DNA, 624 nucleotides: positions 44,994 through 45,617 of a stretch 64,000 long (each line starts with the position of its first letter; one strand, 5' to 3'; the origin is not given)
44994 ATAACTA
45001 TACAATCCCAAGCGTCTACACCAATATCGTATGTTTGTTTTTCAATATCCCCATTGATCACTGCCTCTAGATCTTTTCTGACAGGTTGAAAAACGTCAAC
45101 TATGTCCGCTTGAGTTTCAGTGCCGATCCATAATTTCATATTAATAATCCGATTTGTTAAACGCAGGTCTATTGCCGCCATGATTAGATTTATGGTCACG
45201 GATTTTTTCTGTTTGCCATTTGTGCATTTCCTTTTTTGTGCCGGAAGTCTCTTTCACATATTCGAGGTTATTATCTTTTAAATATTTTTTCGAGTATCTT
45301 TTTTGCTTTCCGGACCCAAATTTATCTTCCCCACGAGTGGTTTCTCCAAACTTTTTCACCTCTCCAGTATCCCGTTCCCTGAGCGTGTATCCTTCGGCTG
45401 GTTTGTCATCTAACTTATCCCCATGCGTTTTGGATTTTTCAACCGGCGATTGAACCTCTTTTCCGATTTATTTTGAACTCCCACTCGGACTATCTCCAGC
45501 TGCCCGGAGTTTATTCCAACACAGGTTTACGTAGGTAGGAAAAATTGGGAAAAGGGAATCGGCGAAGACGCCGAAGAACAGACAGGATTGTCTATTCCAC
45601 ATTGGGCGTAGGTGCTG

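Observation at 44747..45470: Barstar-like immunity candidate paired with a start-less, Lys-rich C-terminal ORF fragment (orphan toxin module?)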

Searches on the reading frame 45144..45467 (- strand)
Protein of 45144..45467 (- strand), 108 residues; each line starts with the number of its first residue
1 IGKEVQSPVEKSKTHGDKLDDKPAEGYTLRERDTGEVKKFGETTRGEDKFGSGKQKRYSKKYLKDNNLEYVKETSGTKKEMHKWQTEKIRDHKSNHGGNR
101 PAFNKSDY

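Call 6: search_protein_families(library=pfam, proteins=[window:45144-45467:-], max_evalue=1)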
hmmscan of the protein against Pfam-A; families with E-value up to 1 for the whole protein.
seq(108 aa): 1 family
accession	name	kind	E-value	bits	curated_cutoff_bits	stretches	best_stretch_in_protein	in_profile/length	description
PF15653.11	Tox-URI2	-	0.034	14.9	20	1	21-93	5-77/86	URI fold toxin 2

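Call 7: search_protein_families(library=ncbifam, proteins=[window:45144-45467:-], max_evalue=1)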
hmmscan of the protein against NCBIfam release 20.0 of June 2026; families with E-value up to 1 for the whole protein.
seq(108 aa): 0 families

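Call 9: find_homologous_proteins(query=window:45144-45467:-, max_evalue=0.01)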
Query seq(108 aa) (108 aa): 19 proteins with E <= 0.01 among 20 candidates.
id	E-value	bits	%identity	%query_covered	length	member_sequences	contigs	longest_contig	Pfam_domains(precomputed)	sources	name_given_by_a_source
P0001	1.2e-40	156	71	94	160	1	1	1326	-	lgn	-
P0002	6.0e-39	151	99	67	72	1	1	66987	-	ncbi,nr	ncbi:MAG: hypothetical protein SGI71_00690 [Verrucomicrobiota bacterium]|nr:hypothetical protein [Ve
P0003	1.2e-37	146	67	100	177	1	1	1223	-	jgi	jgi:hypothetical protein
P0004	1.2e-37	146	68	97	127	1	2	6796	-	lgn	-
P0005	1.6e-37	146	71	92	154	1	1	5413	-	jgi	jgi:hypothetical protein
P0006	2.5e-36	142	68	93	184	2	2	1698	-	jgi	-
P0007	8.2e-35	137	69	87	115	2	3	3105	-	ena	-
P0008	5.9e-34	134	66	97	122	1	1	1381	-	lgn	-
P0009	7.2e-33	131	64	89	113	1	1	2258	-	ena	-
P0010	9.6e-33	131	65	97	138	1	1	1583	-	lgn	-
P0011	4.5e-32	128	65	87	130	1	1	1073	-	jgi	jgi:hypothetical protein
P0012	1.9e-31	126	64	94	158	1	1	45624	-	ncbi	-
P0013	1.1e-30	124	62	95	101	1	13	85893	-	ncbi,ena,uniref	ncbi:hypothetical protein [Acinetobacter sp.]|uniref:hypothetical protein n=1 Tax=Acinetobacter sp. 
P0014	1.4e-29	120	70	81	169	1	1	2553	-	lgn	-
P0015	7.4e-28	115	64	83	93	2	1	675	-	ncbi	ncbi:hypothetical protein, partial [Rhodanobacter spathiphylli]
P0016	1.2e-25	108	69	67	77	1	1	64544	-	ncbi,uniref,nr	ncbi:hypothetical protein BTA51_27470 [Hahella sp. CCB-MM4]|uniref:hypothetical protein n=1 Tax=Hahe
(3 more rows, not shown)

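Call 11: find_encoding_contigs(protein=P0012, flank=8000, max_places=3)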
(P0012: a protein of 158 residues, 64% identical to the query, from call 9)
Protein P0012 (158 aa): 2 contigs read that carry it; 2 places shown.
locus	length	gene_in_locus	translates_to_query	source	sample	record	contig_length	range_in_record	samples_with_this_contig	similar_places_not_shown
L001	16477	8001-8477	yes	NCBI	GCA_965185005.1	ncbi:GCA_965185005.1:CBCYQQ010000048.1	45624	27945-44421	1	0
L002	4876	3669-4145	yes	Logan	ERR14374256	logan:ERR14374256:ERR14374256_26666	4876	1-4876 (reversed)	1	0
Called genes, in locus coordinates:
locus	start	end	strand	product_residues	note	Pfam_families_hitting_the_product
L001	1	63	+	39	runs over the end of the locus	-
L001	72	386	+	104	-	-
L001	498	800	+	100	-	PF00717:Peptidase_S24 (weak)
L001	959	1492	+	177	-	-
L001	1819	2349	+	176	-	-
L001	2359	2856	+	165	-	-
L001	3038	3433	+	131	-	-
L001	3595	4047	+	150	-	-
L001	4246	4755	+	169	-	PF14024:DUF4240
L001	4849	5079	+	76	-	-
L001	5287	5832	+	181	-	-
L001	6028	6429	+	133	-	PF10008:DUF2251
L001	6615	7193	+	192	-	-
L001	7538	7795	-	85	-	-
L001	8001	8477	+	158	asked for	-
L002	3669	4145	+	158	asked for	-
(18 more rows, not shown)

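Call 12: find_encoding_contigs(protein=P0013, flank=8000, max_places=3)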
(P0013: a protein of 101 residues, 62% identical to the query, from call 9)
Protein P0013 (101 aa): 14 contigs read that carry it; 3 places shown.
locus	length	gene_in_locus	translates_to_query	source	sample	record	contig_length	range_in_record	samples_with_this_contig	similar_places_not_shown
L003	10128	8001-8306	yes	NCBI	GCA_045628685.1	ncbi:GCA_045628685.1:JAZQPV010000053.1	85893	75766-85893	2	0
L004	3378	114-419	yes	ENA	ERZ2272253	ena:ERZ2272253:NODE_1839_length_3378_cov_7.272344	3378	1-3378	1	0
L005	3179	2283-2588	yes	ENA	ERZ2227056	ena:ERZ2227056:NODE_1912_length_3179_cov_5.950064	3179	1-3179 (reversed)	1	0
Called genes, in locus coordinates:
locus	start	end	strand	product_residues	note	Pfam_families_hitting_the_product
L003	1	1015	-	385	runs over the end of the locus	PF01494:FAD_binding_3, PF07992:Pyr_redox_2 (faint), PF13450:NAD_binding_8 (weak)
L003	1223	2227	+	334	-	PF03561:Allantoicase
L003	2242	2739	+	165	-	PF04115:Ureidogly_lyase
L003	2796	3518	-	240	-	PF03502:Channel_Tsx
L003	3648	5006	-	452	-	PF00860:Xan_ur_permease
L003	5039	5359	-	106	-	PF00576:Transthyretin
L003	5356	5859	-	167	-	PF09349:OHCU_decarbox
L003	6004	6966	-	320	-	PF01522:Polysacc_deac_1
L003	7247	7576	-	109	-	PF13610:DDE_Tnp_IS240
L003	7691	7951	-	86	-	-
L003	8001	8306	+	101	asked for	-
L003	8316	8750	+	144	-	PF15571:Imm44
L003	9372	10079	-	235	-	PF00665:rve, PF13610:DDE_Tnp_IS240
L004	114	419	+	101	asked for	-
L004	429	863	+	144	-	PF15571:Imm44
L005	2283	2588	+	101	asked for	-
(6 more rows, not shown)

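Call 13: find_encoding_contigs(protein=P0016, flank=8000, max_places=3)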
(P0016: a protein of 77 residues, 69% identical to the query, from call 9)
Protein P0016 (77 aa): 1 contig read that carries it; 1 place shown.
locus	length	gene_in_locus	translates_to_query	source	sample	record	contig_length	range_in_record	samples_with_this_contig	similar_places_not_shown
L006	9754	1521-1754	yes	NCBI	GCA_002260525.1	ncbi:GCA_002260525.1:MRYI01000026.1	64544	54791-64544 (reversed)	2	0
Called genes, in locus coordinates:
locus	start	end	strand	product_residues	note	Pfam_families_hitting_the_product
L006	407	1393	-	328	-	PF00487:FA_desaturase (weak)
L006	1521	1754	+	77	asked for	-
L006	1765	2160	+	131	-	PF15571:Imm44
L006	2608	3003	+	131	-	PF02985:HEAT (faint), PF13646:HEAT_2 (weak)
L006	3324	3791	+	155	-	-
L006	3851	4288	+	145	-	PF13673:Acetyltransf_10, PF00583:Acetyltransf_1, PF13508:Acetyltransf_7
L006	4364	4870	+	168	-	PF06414:Zeta_toxin (weak), PF13671:AAA_33, PF13238:AAA_18 (weak)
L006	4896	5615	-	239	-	PF01852:START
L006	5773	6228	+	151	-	-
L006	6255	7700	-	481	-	PF26769:HAMP_PhoQ, PF00512:HisKA (weak), PF02518:HATPase_c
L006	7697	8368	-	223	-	PF00072:Response_reg, PF00486:Trans_reg_C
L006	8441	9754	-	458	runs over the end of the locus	PF14741:GH114_assoc, PF03537:Glyco_hydro_114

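Call 17: search_protein_families(library=pfam, alignment_id=A1, max_evalue=1)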
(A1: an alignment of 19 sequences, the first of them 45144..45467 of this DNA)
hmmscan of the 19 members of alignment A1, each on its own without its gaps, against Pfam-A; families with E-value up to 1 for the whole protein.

A. member 1, window:45144-45467:- (108 aa): 1 family
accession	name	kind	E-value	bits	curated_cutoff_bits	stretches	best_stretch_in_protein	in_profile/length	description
PF15653.11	Tox-URI2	-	0.034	14.9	20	1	21-93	5-77/86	URI fold toxin 2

B. families by the number of members that match (of 19 scanned): 9 families
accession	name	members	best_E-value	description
PF15653.11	Tox-URI2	11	5.6e-05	URI fold toxin 2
PF04991.19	LicD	1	0.0043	LicD family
PF02920.21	Integrase_DNA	1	0.018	DNA binding domain of tn916 integrase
PF09682.15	Phage_holin_6_1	1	0.078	Bacteriophage holin of superfamily 6 (Holin_LLH)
PF22671.1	Gp18_domIII_N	1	0.097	Tail sheath protein Gp18 domain III N-terminal region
PF13765.14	PRY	1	0.13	SPRY-associated domain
PF11579.13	DUF3238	1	0.13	Protein of unknown function (DUF3238)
PF22665.2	DUF6293_C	1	0.18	DUF6293 C-terminal winged helix domain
PF11933.13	Na_trans_cytopl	1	0.32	Cytoplasmic domain of voltage-gated Na+ ion channel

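Call 20: predict_structure(alignment_id=A1)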
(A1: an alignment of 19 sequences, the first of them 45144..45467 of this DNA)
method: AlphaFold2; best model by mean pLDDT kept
length: 108 residues; sequences in the alignment: 19
mean_pLDDT: 79.2   pTM: 0.65
mean pLDDT of the five models: 79.2, 78.6, 78.3, 77.9, 77.7
residues with pLDDT >= 90: 45; 70-90: 33; 50-70: 18; < 50: 12
segments of 3 or more residues with pLDDT < 50: 1-12
pLDDT, mean of each block of 10 residues (from residue 1): 45 58 89 93 68 73 94 90 92 88 81
secondary structure, 60 per line:
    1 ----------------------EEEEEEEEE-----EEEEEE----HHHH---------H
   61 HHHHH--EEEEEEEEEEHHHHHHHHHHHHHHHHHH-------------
elements in order: E23-31 E37-42 H47-50 H60-65 E68-77 H78-95

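Call 23: search_protein_representatives(alignment_id=A1)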
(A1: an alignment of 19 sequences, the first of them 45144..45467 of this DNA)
Query: 19 sequences, 132 profile positions. Proteins with E-value up to 0.001 (for the whole library): 379; up to 1e-10: 233; up to 1e-30: 41. The best 150 are listed.
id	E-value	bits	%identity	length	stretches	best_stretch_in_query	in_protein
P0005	3.8e-53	195.4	-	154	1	11-132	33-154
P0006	6.7e-50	184.9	-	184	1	26-132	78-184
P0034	3.1e-49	182.8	-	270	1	30-132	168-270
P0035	7.3e-49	181.6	-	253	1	23-132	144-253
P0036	7.6e-49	181.5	-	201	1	19-132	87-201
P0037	9.6e-49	181.2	-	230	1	13-132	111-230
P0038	2.1e-46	173.6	-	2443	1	31-132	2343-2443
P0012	2.6e-46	173.3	-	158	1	18-132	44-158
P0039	3.6e-46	172.8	-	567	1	31-132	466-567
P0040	1.8e-45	170.6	-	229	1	30-132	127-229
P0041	2.3e-45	170.2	-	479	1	35-132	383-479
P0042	6.3e-45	168.8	-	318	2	35-132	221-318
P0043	7.1e-45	168.7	-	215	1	24-132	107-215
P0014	2.7e-44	166.8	-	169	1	8-125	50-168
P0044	1.6e-42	161.1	-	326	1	21-132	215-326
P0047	2.2e-39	150.9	-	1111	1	27-132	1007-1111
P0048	1.3e-36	142.0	-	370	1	21-132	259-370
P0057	6.4e-34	133.2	-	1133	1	15-132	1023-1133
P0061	8.9e-33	129.5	-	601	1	26-132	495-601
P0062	1.5e-32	128.8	-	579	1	34-132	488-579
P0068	7.5e-31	123.3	-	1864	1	20-132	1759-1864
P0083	2.9e-28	114.9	-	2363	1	33-132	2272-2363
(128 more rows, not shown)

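Call 24: search_protein_families(library=pfam, proteins=[P0038, P0047, P0057, P0068, P0083], max_evalue=0.001)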
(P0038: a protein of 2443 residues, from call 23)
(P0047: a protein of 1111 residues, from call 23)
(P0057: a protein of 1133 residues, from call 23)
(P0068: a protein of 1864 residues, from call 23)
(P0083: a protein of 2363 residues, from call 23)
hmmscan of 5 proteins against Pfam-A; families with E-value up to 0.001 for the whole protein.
P0038 (2443 aa): 2 families
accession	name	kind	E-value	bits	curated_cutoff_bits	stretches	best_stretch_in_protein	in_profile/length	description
PF05593.20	RHS_repeat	-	3.3e-08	34.2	22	0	1983-2022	1-37/38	RHS Repeat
PF20041.5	DUF6443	-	4.5e-06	27.4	27.8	1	284-360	15-89/137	Domain of unknown function (DUF6443)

P0047 (1111 aa): 1 family
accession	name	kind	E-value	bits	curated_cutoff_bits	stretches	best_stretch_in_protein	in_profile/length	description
PF05593.20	RHS_repeat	-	1.5e-25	89.4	22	1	395-426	1-32/38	RHS Repeat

P0057 (1133 aa): 3 families
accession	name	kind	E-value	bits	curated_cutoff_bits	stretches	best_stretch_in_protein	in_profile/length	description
PF05593.20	RHS_repeat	-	1.1e-27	96.2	22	2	275-311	1-37/38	RHS Repeat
PF15520.11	Ntox10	-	2.4e-05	24.7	26.8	1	906-987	1-83/193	Novel toxin 10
PF03527.20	RHS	-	0.00018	21.7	27.9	0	796-815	2-21/38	RHS protein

P0068 (1864 aa): 5 families
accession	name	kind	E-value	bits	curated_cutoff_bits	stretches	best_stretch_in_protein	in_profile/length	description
PF17957.7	Big_7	-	3.8e-83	274.6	24.1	7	34-103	1-70/70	Bacterial Ig domain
PF25778.1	DUF7948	-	4.1e-60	203.9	27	1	435-632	1-214/214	Domain of unknown function (DUF7948)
PF06739.17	SBBP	-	1.9e-22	79.3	20.5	3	892-927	1-37/38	Beta-propeller repeat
PF16640.11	Big_3_5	-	1e-15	58.5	35.5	1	1118-1196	3-84/88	Bacterial Ig-like domain (group 3)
PF07495.19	Y_Y_Y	-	1.2e-09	38.3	26.6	0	1442-1494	15-62/65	Y_Y_Y domain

P0083 (2363 aa): 5 families
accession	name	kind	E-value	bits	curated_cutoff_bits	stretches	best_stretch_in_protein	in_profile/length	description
PF05593.20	RHS_repeat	-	1.6e-62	207.2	22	6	1565-1596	1-32/38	RHS Repeat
PF17957.7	Big_7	-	4.7e-29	101.3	24.1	3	360-435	1-70/70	Bacterial Ig domain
PF13385.13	Laminin_G_3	-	9.9e-26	91.1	27.6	1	198-341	15-151/151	Concanavalin A-like lectin/glucanases superfamily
PF20148.4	DUF6531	-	1.2e-08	35.6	24.1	1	771-818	5-51/74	Domain of unknown function (DUF6531)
PF22352.2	K319L-like_PKD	-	1.7e-06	28.4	27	1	44-128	1-84/84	K319L-like, PKD domain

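Call 26: find_related_loci(query=A1, collection=genome_contigs, flank=6000)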
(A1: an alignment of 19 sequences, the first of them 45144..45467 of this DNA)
Query A1 (108 aa) in genome_contigs; peptide patterns used: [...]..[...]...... (x = any residue, [..] = any of these).
34 stretches matched a pattern; 26 encode a relative of the query (tblastn E <= 1e-3); 26 distinct loci.
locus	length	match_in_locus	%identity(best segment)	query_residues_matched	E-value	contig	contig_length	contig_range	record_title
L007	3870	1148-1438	77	11-108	1e-45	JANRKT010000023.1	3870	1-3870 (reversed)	MAG: Chitinophagaceae bacterium isolate bins.154 k141_479366, whole genome shotgun sequence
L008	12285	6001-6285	73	14-108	1e-41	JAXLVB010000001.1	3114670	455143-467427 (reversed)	MAG: Spirosomataceae bacterium isolate STL-BAC45 C1.240.fa-1, whole genome shotgun sequence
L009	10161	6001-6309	69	4-108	3e-40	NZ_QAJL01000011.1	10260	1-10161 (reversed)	Pedobacter sp. KBW06 KBW6_GCCAAT_contig_12, whole genome shotgun sequence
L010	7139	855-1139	69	14-108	5e-40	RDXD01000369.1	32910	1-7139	MAG: Bacteroidetes bacterium isolate PH2015_14S_48_7 PH2015_14S_scaffold_93, whole genome shotgun sequence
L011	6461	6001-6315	68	4-108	4e-40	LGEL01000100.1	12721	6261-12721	Pedobacter panaciterrae strain O48 contig_97, whole genome shotgun sequence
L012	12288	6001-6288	66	13-108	1e-37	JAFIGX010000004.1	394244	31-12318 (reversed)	MAG: Pseudobacter sp. isolate HJP_bin9 k141_41763, whole genome shotgun sequence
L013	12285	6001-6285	66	13-108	7e-37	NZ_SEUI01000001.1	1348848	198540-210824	Pseudoalteromonas sp. FUC4 scaffold1.1, whole genome shotgun sequence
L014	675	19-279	64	19-108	2e-35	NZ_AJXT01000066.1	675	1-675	Rhodanobacter spathiphylli B39 contig066, whole genome shotgun sequence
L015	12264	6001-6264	62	12-101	1e-32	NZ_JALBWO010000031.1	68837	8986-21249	Rhodanobacter ginsengiterrae strain DCY112 assembly_31, whole genome shotgun sequence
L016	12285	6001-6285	55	7-108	2e-31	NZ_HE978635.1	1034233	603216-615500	Noviherbaspirillum massiliense JC206, whole genome shotgun sequence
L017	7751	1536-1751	69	37-108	2e-30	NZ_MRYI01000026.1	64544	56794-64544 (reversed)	Hahella sp. CCB-MM4 Scaffold26, whole genome shotgun sequence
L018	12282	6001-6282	51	8-108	5e-29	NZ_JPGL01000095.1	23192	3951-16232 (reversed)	Burkholderia paludis strain MSh1 contigs95, whole genome shotgun sequence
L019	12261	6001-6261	55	15-108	7e-27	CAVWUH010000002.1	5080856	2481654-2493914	MAG: uncultured Acidobacteriota bacterium isolate MFD07386.bin.2.1 genome assembly, contig: contig_10975, whole genome s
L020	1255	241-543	53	2-108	1e-28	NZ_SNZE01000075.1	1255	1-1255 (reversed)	Hydromonas duriensis strain DSM 102852 Ga0244583_175, whole genome shotgun sequence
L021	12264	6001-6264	52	14-108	6e-28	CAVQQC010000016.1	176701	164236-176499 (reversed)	MAG: Candidatus Sulfomarinibacteraceae bacterium isolate MFD09964.bin.2.69 genome assembly, contig: contig_34089, whole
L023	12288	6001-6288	52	4-108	1e-25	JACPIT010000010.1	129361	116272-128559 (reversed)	MAG: Opitutia bacterium isolate NC_groundwater_448_Ag_B-0.1um_66_33 GD18-4_B1_scaffold_644653, whole genome shotgun sequ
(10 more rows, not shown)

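Call 27: search_protein_families(library=pfam, proteins=[P0034, P0035, P0037, P0039, P0041, P0042, P0044, P0048, P0061, P0062], max_evalue=0.01)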
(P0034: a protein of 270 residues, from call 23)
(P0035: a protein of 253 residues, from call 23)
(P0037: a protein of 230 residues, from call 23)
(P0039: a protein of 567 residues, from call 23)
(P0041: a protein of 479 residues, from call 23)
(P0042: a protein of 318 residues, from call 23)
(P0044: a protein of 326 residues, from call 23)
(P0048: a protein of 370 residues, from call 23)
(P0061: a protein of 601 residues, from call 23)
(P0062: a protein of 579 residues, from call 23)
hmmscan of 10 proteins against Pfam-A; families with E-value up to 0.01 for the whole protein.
P0034 (270 aa): 0 families

P0035 (253 aa): 0 families

P0037 (230 aa): 0 families

P0039 (567 aa): 2 families
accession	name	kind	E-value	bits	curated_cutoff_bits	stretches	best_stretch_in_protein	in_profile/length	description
PF05593.20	RHS_repeat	-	1.8e-05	25.4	22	0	106-137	6-33/38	RHS Repeat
PF20595.4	pAdhesive_6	-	0.0054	16.7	27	1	118-177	60-118/165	Putative adhesive domain (group 6)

P0041 (479 aa): 3 families
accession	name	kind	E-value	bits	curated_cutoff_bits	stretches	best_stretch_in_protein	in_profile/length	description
PF07591.16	PT-HINT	-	2.6e-19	70.3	27.7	1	251-377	1-137/137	Pretoxin HINT domain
PF13403.11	Hint_2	-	7.6e-07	30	28.4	1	245-276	2-33/147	Hint domain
PF14623.11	Vint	-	0.0066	16.7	27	0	244-337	1-85/166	Hint-domain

P0042 (318 aa): 0 families

P0044 (326 aa): 0 families

P0048 (370 aa): 0 families

P0061 (601 aa): 1 family
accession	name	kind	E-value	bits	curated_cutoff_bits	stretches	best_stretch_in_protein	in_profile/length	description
PF04830.18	DUF637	-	0.00016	21.9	26.6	1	99-157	114-168/168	Possible hemagglutinin (DUF637)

P0062 (579 aa): 1 family
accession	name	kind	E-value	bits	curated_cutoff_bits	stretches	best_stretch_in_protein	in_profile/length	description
PF03527.20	RHS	-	0.0074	16.6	27.9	0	254-275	1-22/38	RHS protein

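Call 41: search_protein_families(library=pfam, proteins=[L023:1-6288:+, L008:754-6285:+, L012:1945-6288:+, L013:2260-6285:+, L021:4132-6264:+, L009:2980-6309:+], max_evalue=0.001)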
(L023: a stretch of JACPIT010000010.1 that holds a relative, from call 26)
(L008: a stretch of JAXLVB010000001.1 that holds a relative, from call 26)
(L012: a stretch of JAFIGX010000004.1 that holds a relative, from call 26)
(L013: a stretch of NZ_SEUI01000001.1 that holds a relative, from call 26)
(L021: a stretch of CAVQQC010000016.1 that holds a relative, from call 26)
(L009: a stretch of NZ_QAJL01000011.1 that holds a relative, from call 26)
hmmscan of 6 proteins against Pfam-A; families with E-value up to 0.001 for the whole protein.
L023:1-6288:+ (2096 aa): 4 families
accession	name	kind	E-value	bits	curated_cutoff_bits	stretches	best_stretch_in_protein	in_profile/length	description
PF05593.20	RHS_repeat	-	3.4e-64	212.6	22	6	1298-1329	1-32/38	RHS Repeat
PF17957.7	Big_7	-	1.5e-29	102.9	24.1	3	93-168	1-70/70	Bacterial Ig domain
PF13385.13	Laminin_G_3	-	1.5e-13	51.6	27.6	1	1-74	81-151/151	Concanavalin A-like lectin/glucanases superfamily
PF20148.4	DUF6531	-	8.6e-09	36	24.1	1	504-551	5-51/74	Domain of unknown function (DUF6531)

L008:754-6285:+ (1844 aa): 2 families
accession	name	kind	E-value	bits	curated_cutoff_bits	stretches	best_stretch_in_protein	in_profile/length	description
PF20041.5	DUF6443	-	1.8e-31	109.6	27.8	1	807-925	15-125/137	Domain of unknown function (DUF6443)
PF05593.20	RHS_repeat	-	8.5e-16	58.3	22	1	1054-1089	1-37/38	RHS Repeat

L012:1945-6288:+ (1448 aa): 2 families
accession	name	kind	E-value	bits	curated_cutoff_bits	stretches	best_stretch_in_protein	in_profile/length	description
PF20041.5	DUF6443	-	3.3e-36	124.9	27.8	1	48-190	2-131/137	Domain of unknown function (DUF6443)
PF05593.20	RHS_repeat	-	2.5e-05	25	22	0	825-848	8-28/38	RHS Repeat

L013:2260-6285:+ (1342 aa): 1 family
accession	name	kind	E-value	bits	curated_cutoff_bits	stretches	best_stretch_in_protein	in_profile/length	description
PF05593.20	RHS_repeat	-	1.8e-28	98.7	22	0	410-438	5-33/38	RHS Repeat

L021:4132-6264:+ (711 aa): 1 family
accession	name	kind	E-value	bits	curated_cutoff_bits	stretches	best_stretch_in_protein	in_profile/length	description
PF13205.12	Big_5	-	2.2e-09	38.4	23.6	1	124-225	1-104/105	Bacterial Ig-like domain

L009:2980-6309:+ (1110 aa): 2 families
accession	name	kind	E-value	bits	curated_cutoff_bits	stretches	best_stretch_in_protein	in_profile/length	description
PF20041.5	DUF6443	-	3.6e-46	157.2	27.8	1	103-232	12-137/137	Domain of unknown function (DUF6443)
PF05593.20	RHS_repeat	-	0.00013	22.7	22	0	653-666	19-32/38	RHS Repeat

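Call 45: search_solved_structures(query=A1, max_evalue=10)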
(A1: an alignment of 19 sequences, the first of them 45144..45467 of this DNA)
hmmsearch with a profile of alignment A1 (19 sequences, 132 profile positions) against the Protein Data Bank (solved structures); distinct sequences matched with E-value up to 10: 0.
